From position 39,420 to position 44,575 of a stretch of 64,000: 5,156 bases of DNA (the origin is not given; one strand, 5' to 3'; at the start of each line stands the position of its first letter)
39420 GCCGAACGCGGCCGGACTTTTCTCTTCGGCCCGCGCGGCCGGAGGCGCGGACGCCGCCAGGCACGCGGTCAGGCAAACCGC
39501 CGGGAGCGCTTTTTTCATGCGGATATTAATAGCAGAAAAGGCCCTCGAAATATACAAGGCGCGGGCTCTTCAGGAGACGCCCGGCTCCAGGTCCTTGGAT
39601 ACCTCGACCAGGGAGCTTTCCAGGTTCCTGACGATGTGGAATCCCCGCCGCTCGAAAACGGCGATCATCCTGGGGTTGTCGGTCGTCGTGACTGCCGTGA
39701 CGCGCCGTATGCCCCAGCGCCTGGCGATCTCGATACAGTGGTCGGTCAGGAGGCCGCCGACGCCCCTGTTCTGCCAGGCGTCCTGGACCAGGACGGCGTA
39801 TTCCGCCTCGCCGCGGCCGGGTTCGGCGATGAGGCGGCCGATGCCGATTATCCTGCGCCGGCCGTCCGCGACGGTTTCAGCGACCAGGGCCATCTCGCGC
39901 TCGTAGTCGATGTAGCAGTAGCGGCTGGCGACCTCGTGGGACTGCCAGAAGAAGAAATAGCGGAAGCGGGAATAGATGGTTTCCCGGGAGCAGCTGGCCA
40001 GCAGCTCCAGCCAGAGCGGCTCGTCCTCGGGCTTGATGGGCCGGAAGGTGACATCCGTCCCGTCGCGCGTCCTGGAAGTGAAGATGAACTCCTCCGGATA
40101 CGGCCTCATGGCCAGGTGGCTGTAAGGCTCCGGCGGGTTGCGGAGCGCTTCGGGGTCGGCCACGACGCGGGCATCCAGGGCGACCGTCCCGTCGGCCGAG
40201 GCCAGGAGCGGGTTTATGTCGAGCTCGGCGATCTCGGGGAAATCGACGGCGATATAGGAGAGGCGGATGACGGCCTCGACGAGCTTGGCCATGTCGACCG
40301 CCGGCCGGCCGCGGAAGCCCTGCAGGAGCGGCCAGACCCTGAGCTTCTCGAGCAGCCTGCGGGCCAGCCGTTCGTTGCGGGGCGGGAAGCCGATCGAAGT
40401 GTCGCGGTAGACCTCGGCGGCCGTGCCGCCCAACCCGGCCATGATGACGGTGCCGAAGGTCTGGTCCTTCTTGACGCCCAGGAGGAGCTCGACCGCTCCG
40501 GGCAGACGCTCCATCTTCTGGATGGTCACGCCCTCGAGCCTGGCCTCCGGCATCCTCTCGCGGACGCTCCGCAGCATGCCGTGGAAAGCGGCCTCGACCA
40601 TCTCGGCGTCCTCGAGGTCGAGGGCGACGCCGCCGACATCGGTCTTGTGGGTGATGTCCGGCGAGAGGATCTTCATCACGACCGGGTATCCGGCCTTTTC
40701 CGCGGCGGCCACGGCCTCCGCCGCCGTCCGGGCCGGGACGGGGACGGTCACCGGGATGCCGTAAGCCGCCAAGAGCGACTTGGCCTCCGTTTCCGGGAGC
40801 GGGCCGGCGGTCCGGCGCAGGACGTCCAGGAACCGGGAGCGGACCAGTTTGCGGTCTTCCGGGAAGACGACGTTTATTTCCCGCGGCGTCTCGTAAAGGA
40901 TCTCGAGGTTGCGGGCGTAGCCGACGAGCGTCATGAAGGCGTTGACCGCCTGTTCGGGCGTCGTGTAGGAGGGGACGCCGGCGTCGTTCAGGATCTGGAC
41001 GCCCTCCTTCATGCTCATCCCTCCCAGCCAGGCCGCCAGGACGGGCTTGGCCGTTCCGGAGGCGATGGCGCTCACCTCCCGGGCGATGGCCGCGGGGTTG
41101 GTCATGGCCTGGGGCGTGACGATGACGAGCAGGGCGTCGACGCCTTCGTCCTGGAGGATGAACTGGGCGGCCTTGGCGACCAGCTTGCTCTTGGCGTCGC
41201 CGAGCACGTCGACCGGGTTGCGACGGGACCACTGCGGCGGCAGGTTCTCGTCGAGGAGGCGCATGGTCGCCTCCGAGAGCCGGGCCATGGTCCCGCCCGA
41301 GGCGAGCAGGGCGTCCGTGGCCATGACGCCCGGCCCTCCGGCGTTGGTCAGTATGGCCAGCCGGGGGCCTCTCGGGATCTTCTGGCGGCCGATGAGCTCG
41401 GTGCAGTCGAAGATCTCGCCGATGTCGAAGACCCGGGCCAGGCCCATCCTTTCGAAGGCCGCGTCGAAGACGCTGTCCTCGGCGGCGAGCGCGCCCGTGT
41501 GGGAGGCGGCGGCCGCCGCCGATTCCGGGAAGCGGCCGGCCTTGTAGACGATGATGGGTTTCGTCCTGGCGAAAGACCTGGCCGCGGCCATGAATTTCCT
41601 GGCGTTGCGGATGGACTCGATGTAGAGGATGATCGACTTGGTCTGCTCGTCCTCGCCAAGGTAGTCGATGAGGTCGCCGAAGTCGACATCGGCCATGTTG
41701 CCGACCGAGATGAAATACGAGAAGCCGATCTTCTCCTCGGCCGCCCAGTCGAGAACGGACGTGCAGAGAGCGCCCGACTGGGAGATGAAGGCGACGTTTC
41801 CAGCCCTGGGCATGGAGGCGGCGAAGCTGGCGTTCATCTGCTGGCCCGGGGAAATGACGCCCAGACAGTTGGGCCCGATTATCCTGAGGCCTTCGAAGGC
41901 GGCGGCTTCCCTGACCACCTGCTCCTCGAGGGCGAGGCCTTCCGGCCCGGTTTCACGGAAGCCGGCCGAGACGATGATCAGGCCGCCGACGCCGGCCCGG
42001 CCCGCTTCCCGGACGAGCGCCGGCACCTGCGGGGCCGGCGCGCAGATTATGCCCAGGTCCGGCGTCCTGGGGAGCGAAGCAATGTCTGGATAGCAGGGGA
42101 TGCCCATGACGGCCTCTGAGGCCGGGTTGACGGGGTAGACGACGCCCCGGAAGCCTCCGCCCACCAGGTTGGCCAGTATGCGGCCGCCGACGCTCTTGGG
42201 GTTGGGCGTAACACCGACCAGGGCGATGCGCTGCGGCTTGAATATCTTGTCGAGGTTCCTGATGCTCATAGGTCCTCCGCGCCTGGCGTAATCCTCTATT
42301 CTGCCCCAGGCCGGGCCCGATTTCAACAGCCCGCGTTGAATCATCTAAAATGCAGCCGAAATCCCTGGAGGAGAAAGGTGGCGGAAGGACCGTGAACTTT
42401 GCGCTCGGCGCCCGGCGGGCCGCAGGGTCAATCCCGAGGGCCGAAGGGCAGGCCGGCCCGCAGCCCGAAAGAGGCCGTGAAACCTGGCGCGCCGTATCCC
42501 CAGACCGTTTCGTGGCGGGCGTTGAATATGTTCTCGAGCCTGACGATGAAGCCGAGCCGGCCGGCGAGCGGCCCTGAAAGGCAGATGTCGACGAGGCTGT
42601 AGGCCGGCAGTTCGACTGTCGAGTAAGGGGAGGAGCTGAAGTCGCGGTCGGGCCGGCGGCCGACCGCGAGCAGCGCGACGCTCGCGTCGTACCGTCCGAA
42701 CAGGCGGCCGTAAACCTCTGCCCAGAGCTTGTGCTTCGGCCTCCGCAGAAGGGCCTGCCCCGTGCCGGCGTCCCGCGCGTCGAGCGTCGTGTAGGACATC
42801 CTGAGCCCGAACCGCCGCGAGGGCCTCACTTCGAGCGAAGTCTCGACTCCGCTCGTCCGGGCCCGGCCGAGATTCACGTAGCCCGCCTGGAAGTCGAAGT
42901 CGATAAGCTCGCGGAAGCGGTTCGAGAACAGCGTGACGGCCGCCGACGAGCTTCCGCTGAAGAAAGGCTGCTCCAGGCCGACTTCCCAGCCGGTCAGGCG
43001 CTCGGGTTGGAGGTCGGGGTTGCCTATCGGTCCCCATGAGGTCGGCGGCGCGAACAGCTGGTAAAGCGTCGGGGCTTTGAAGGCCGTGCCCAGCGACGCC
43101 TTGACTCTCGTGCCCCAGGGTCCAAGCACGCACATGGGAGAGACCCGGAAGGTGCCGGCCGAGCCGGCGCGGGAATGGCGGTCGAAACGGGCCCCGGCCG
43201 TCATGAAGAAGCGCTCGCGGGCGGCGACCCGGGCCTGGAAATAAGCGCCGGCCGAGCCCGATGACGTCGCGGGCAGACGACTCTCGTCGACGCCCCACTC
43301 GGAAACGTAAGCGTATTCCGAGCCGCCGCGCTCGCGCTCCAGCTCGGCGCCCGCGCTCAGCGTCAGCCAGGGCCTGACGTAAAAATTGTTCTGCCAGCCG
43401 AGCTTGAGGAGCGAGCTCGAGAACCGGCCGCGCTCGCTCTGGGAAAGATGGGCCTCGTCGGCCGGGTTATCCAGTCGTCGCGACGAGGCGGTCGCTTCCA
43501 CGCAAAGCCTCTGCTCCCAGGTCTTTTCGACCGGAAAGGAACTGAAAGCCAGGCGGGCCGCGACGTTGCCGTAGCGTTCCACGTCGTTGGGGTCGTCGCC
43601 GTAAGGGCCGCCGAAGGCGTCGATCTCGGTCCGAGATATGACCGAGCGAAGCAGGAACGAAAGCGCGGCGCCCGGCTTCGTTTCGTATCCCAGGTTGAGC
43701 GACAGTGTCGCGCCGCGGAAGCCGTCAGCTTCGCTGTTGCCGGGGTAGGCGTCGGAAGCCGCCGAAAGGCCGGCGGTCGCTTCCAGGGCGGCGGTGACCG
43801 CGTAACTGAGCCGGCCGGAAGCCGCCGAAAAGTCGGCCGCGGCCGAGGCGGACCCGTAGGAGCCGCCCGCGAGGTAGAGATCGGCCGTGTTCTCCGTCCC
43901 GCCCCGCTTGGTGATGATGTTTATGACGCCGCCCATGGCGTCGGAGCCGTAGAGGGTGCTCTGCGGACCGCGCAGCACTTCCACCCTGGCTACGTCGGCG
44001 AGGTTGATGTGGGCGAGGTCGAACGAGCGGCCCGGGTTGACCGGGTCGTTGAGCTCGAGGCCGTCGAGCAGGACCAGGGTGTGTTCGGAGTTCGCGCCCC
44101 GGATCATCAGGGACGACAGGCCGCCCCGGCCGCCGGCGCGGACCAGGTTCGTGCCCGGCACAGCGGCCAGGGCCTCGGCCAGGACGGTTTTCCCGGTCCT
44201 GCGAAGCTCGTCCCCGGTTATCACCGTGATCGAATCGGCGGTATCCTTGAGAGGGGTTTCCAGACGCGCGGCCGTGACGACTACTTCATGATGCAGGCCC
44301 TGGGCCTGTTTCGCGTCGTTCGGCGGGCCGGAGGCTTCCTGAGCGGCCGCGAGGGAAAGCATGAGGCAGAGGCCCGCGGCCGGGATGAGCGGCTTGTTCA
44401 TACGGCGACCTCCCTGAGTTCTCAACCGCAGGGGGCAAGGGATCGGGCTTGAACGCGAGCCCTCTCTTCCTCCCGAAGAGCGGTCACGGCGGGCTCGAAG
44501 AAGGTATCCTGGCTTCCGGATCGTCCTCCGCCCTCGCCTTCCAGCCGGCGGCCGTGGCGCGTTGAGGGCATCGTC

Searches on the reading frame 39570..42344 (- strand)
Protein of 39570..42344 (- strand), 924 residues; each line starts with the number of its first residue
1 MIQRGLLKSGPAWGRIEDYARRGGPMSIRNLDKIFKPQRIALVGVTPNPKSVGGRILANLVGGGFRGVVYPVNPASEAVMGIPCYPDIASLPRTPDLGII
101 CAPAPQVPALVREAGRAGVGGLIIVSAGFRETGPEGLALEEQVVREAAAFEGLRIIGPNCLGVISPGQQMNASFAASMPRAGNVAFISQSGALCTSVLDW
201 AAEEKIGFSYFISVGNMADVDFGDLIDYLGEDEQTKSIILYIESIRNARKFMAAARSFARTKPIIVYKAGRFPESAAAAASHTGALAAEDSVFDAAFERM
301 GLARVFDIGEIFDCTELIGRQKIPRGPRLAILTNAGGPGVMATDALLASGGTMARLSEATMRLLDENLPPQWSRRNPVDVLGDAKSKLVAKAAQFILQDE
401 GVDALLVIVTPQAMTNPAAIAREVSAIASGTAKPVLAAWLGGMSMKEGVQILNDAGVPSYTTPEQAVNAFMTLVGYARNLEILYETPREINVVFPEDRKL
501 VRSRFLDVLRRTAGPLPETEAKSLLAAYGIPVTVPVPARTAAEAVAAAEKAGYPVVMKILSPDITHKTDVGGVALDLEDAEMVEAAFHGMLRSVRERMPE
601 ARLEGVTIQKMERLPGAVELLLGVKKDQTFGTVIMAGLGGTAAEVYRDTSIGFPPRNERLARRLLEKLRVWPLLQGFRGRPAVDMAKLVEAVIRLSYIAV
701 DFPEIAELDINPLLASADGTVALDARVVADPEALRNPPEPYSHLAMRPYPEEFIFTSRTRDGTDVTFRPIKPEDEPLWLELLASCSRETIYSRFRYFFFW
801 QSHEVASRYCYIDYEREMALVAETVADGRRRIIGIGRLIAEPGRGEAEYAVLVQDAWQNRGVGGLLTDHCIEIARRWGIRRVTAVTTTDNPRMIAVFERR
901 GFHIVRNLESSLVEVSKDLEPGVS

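Call 70: search_protein_families(library=pfam, proteins=[window:39570-42344:-], max_evalue=0.00001)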
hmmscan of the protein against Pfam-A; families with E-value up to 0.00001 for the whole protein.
window:39570-42344:- (924 aa): 9 families
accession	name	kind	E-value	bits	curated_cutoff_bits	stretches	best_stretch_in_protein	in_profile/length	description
PF13549.11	ATP-grasp_5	-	2.1e-82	276.2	27.6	1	509-728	3-220/221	ATP-grasp domain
PF13607.11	Succ_CoA_lig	-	1.9e-58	196.6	27.4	1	181-317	1-137/138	Succinyl-CoA ligase like flavodoxin domain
PF13380.12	CoA_binding_2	-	1.1e-24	87.5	22.8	1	39-164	2-114/116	CoA binding domain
PF02629.25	CoA_binding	-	2.2e-13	51.2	22.3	1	36-128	2-97/97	CoA binding domain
PF00583.31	Acetyltransf_1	-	2.1e-12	47.8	20.7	1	797-902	13-116/116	Acetyltransferase (GNAT) family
PF19045.5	Ligase_CoA_2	-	2.5e-09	37.8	23.7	1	330-472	2-150/162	Ligase-CoA domain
PF13302.13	Acetyltransf_3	-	1.7e-08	35.7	25.4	1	765-903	2-138/138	Acetyltransferase (GNAT) domain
PF00549.24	Ligase_CoA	-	6.9e-07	29.9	24.5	0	349-470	3-125/128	CoA-ligase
PF13508.13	Acetyltransf_7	-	1.7e-06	28.8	27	1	825-903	7-83/84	Acetyltransferase (GNAT) domain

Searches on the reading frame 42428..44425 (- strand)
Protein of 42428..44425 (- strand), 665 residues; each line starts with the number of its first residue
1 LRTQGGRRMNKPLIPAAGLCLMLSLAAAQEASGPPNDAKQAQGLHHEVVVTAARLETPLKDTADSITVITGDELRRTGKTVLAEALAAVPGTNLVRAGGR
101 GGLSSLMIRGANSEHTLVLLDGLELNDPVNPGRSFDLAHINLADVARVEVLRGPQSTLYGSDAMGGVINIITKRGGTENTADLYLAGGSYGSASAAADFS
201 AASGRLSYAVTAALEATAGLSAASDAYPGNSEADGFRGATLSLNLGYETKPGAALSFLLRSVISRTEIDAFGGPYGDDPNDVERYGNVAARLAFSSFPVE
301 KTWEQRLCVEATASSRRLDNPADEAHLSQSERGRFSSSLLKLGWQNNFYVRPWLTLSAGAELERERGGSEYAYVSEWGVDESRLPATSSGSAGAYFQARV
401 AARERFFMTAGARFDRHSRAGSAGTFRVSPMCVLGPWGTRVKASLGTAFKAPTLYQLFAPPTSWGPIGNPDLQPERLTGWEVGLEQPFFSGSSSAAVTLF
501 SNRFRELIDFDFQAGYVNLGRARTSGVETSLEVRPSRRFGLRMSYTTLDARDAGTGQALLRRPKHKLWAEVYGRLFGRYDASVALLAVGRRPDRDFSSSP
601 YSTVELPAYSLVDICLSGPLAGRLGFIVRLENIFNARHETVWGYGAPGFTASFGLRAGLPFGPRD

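Call 70: search_protein_families(library=pfam, proteins=[window:42428-44425:-], max_evalue=0.00001)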
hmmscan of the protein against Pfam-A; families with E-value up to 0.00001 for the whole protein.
window:42428-44425:- (665 aa): 2 families
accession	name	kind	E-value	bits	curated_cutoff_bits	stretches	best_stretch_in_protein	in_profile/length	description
PF00593.30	TonB_dep_Rec_b-barrel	-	2.5e-35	123.6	27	1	189-614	20-417/436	TonB dependent receptor-like, beta-barrel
PF07715.20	Plug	-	3.7e-29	101.8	23.9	1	59-167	2-107/107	TonB-dependent Receptor Plug Domain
